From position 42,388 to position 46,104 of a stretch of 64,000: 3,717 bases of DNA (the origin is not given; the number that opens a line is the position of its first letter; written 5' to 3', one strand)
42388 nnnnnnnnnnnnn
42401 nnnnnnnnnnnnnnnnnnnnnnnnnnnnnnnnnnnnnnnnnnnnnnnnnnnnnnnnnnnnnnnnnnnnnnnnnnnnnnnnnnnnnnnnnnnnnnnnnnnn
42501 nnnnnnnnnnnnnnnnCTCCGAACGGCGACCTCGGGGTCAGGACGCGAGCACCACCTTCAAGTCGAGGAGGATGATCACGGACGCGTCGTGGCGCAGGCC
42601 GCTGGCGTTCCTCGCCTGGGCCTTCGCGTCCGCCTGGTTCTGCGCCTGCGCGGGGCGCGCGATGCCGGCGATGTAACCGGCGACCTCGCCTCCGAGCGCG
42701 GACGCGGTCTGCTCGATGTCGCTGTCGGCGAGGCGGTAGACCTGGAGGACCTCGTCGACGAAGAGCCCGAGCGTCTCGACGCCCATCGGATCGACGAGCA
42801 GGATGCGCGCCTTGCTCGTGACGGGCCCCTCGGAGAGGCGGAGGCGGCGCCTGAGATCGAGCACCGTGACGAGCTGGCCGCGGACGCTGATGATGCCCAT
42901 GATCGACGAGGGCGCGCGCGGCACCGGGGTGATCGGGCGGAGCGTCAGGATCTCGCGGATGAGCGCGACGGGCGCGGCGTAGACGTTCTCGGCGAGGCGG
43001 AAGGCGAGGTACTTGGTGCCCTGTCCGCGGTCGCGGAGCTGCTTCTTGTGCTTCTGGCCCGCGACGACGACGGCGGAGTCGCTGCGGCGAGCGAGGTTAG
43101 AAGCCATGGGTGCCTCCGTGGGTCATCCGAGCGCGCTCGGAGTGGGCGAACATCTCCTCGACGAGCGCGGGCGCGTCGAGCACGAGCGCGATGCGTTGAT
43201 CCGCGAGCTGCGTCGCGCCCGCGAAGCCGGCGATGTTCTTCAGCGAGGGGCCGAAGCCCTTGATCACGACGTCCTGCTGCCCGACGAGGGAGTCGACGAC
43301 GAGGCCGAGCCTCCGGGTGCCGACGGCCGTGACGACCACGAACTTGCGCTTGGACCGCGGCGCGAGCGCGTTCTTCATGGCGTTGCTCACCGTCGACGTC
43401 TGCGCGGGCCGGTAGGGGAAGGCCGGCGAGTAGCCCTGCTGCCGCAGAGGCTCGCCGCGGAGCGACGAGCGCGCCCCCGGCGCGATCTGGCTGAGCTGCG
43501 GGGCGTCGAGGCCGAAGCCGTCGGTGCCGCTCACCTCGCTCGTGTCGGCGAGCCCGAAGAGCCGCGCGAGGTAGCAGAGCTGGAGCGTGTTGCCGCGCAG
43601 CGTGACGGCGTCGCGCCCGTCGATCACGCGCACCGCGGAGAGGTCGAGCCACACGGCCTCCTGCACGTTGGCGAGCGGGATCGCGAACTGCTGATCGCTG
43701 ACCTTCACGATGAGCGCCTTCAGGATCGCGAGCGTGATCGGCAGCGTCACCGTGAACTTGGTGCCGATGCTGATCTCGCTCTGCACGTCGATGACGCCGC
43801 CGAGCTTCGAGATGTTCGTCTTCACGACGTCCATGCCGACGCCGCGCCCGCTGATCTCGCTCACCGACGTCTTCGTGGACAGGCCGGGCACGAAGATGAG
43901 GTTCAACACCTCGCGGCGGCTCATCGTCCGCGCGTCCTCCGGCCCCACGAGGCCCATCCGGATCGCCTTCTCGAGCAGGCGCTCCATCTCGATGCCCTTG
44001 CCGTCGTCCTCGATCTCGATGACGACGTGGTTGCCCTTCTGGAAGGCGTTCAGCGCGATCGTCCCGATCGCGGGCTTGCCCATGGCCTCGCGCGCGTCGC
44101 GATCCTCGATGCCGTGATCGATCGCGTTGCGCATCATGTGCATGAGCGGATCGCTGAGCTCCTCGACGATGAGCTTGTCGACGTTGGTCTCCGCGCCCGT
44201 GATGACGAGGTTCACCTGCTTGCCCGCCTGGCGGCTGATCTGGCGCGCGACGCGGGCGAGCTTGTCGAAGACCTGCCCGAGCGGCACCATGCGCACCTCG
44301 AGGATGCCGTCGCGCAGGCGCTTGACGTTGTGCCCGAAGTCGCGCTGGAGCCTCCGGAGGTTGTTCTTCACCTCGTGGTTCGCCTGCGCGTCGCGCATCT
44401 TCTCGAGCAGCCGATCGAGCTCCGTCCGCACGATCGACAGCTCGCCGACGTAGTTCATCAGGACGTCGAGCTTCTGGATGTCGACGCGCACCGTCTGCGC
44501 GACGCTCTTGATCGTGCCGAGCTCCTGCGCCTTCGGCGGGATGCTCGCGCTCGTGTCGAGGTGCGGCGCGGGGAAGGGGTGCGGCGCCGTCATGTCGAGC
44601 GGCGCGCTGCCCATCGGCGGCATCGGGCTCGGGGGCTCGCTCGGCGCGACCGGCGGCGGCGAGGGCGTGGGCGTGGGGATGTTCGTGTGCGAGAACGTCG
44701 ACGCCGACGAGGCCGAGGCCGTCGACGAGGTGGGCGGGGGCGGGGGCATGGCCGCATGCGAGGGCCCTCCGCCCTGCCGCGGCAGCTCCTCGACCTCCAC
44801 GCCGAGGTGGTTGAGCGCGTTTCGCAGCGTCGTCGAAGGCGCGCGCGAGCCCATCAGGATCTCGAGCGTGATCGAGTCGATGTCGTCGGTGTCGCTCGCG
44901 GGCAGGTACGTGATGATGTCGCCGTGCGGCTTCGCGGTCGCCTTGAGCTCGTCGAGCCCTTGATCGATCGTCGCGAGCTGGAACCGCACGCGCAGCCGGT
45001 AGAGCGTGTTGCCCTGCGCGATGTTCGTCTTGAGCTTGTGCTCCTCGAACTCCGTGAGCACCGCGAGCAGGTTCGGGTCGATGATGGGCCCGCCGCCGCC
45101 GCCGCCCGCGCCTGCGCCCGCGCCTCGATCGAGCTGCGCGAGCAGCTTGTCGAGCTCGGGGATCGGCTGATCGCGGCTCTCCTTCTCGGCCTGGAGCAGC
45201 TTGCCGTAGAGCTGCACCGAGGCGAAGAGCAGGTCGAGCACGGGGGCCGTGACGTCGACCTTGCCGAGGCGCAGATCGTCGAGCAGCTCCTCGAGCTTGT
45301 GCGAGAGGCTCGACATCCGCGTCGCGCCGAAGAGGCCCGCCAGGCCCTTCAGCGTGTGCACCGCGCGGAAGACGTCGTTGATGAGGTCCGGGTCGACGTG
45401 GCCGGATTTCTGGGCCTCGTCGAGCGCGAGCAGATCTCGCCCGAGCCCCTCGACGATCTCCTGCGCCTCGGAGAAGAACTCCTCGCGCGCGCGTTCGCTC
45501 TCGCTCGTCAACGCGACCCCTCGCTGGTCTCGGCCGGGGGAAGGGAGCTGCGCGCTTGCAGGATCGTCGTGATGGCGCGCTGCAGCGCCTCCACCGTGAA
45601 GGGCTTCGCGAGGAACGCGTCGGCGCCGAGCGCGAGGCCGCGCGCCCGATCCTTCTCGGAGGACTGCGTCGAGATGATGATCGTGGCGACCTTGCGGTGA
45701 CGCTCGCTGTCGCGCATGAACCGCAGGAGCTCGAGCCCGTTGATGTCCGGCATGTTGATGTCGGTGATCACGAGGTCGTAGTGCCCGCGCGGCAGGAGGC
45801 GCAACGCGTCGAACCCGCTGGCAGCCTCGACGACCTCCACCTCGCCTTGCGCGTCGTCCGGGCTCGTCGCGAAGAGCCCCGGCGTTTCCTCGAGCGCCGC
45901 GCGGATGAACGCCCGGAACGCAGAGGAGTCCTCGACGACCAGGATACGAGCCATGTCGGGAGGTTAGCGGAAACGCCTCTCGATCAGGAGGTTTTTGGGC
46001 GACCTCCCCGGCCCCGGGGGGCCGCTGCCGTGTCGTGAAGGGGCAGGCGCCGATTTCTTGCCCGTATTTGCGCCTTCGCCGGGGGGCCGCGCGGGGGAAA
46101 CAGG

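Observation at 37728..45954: MCP-less Che7-like chemosensory operon with an embedded HEAT-repeat protein translationally coupled to cheR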

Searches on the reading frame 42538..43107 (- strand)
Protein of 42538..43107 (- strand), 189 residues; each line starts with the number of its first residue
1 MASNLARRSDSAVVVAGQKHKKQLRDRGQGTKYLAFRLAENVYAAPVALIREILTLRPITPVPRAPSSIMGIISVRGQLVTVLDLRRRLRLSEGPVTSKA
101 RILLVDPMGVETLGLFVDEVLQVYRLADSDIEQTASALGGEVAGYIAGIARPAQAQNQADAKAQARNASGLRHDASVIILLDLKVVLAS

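Call 5: search_protein_families(library=pfam, proteins=[window:42538-43107:-], max_evalue=0.01)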
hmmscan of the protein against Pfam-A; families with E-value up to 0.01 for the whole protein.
window:42538-43107:- (189 aa): 1 family
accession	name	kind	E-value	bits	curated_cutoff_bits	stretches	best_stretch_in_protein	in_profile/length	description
PF01584.24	CheW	-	1.5e-28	99.6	23.5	1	33-184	2-131/138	CheW-like domain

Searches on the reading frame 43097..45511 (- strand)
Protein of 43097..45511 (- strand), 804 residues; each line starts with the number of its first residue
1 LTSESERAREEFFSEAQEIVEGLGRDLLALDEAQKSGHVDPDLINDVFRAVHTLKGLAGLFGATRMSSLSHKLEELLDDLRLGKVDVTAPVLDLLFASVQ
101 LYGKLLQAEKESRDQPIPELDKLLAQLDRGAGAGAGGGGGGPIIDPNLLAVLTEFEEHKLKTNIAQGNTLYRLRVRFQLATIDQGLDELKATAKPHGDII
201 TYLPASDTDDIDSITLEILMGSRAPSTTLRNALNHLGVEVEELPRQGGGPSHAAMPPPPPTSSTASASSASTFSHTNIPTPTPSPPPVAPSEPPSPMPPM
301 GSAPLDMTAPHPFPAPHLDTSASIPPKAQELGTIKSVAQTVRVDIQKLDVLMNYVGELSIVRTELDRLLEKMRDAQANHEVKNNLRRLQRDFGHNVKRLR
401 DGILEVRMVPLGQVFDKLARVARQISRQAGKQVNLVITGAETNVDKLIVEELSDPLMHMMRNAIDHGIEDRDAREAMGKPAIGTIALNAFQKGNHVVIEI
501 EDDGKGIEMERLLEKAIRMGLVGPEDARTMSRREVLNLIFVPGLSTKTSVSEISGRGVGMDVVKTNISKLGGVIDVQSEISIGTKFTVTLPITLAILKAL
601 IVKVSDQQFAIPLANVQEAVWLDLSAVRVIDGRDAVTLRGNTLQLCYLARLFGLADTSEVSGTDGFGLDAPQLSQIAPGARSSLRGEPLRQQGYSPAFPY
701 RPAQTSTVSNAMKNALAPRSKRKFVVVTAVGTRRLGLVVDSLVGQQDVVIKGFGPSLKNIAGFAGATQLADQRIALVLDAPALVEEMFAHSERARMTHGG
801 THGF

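Call 5: search_protein_families(library=pfam, proteins=[window:43097-45511:-], max_evalue=0.01)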
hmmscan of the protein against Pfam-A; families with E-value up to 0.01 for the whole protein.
window:43097-45511:- (804 aa): 4 families
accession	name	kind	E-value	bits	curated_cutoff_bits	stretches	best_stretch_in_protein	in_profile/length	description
PF01584.24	CheW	-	6.4e-22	78.1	23.5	2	719-785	65-135/138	CheW-like domain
PF02518.31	HATPase_c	-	8.7e-17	62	26.4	1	453-593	3-110/111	Histidine kinase-, DNA gyrase B-, and HSP90-like ATPase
PF01627.28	Hpt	-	3e-15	56.7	24.6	1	9-119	3-73/84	Hpt domain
PF02895.20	H-kinase_dim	-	5.8e-12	46.3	23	1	339-405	2-67/68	Signal transducing histidine kinase, homodimeric domain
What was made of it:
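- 43097..45511 (-): cheA: non-hybrid histidine kinase of 804 aa with a TTG start overlapping the cheY stop (TTGA). It has a Pro/Ser/Ala-rich linker and an insertion in the CheW-like P5 domain. Pfam Hpt, H-kinase_dim, HATPase_c and CheW (call 5).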

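Call 42: search_protein_families(library=ncbifam, proteins=[window:43097-45511:-], max_evalue=0.001)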
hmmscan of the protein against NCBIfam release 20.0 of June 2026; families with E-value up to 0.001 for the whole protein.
window:43097-45511:- (804 aa): 22 families
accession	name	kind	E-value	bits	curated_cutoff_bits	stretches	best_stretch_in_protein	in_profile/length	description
NF041336.1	CheA_Halo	equivalog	4e-109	366.1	950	3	337-657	290-600/666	chemotaxis protein CheA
NF007835.0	PRK10547.1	equivalog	4.3e-94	316.4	793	3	333-657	272-589/670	chemotaxis protein CheA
NF008298.1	PRK11086.1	subfamily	7e-10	37.9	520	1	534-592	472-525/529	DcuS/MalK family sensor histidine kinase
NF010411.0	PRK13837.1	equivalog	2.9e-09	35.5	647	1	534-594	622-677/828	two-component system VirA-like sensor kinase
NF047874.1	MASE3_PAS_HK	subfamily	2.9e-08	33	560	1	552-598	585-631/655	MASE3 domain-containing sensor histidine kinase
NF008468.0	PRK11360.1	equivalog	4.7e-08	31.8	646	1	533-593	554-609/616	two-component system sensor histidine kinase AtoS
NF007688.0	PRK10364.1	equivalog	1.5e-07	30.6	479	1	535-593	399-452/460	two-component system sensor histidine kinase ZraS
NF046044.1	PnpS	equivalog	2.2e-07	30.3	400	1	553-591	352-390/390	two-component system histidine kinase PnpS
NF041947.1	LuxQ_Vibrio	equivalog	5.2e-07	27.9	1200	1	535-597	638-701/843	quorum-sensing autoinducer 2 sensor kinase/phosphatase LuxQ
NF011874.0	PRK15347.1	equivalog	7.1e-07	27.6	852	0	551-594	573-616/921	two component system sensor kinase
TIGR02916.1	PEP_his_kin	equivalog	8.5e-07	27.9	300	1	537-591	630-679/679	XrtA/PEP-CTERM system histidine kinase PrsK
NF045595.1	HK_scytonemin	equivalog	4e-06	25.5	865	1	549-592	592-635/637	scytonemin biosynthesis sensor histidine kinase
TIGR02966.1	phoR_proteo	equivalog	5.8e-06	25.6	334.2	0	405-512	185-278/333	phosphate regulon sensor histidine kinase PhoR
NF038348.1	T2SS_HK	subfamily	8.2e-06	24.5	450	1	533-592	517-573/574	histidine kinase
NF053867.1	SprKinKinDBac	equivalog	9.3e-05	21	775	1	487-593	410-498/500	sporulation kinase KinD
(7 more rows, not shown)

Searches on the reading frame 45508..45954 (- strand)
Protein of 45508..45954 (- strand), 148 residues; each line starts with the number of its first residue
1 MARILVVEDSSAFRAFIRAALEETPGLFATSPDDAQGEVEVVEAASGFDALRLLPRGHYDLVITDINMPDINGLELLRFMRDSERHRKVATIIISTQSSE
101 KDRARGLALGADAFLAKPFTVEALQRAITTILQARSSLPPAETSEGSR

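Call 5: search_protein_families(library=pfam, proteins=[window:45508-45954:-], max_evalue=0.01)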
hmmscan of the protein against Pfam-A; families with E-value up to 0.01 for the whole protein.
window:45508-45954:- (148 aa): 1 family
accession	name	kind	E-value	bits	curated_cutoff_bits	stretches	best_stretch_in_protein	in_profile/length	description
PF00072.30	Response_reg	-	5.6e-24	84.9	30.2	1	4-128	1-110/111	Response regulator receiver domain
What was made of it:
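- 45508..45954 (-): cheY: single-domain response regulator, first gene of the operon. Pfam Response_reg 5.6e-24 (call 5).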

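Call 42: search_protein_families(library=ncbifam, proteins=[window:45508-45954:-], max_evalue=0.001)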
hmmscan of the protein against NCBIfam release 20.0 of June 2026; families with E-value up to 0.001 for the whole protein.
window:45508-45954:- (148 aa): 91 families (the best 25 are shown)
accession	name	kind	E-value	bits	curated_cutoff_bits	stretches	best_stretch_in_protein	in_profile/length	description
TIGR02154.1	PhoB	equivalog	9.6e-18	64.3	296.2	1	2-133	3-121/226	phosphate regulon transcriptional regulator PhoB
NF053854.1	RespRegPhoBBctds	equivalog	1.6e-17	63.7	270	1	39-136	23-119/225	two-component system response regulator PhoB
NF007135.0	PRK09581.1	equivalog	3.1e-17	62.5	474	1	39-124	27-112/457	PleD family two-component system response regulator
NF045944.1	ResRegRpaBCyano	equivalog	7.8e-17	61.4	330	1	40-137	23-117/229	response regulator transcription factor RpaB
NF012023.0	PRK15479.1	equivalog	2.4e-16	59.9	337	1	41-133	27-117/224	transcriptional regulator TctD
NF045991.1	RespRegCtrARhodob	equivalog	4.1e-16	59.4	350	1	39-133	25-117/224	response regulator transcription factor CtrA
NF007005.1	PRK09468.1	equivalog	1.3e-15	57.5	331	1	3-140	5-127/237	osmolarity response regulator transcription factor OmpR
TIGR01387.1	cztR_silR_copR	subfamily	1.8e-15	57.2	279.2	1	43-137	27-119/218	heavy metal response regulator transcription factor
NF008296.0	PRK11083.1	equivalog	2.8e-15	56.4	273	1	41-137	30-123/228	two-component system response regulator CreB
NF041866.1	EpsW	equivalog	3.8e-15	55.6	200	1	4-135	8-128/131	exopolysaccharide biosynthesis response regulator EpsW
NF007969.0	PRK10693.1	equivalog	4.6e-15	55.5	329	1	3-130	9-122/337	two-component system response regulator RssB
NF007901.0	PRK10610.1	equivalog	5.1e-15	55.8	189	1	3-132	7-124/129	chemotaxis response regulator CheY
NF007820.0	PRK10529.1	equivalog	8.4e-15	54.8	325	1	1-136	1-120/225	two-component system response regulator KdpE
NF007928.2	PRK10643.1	equivalog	1.2e-14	54.5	330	1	44-133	30-117/216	two-component system response regulator PmrA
NF008034.0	PRK10766.1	equivalog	2.5e-14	53.4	275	1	37-129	25-114/231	two-component system response regulator TorR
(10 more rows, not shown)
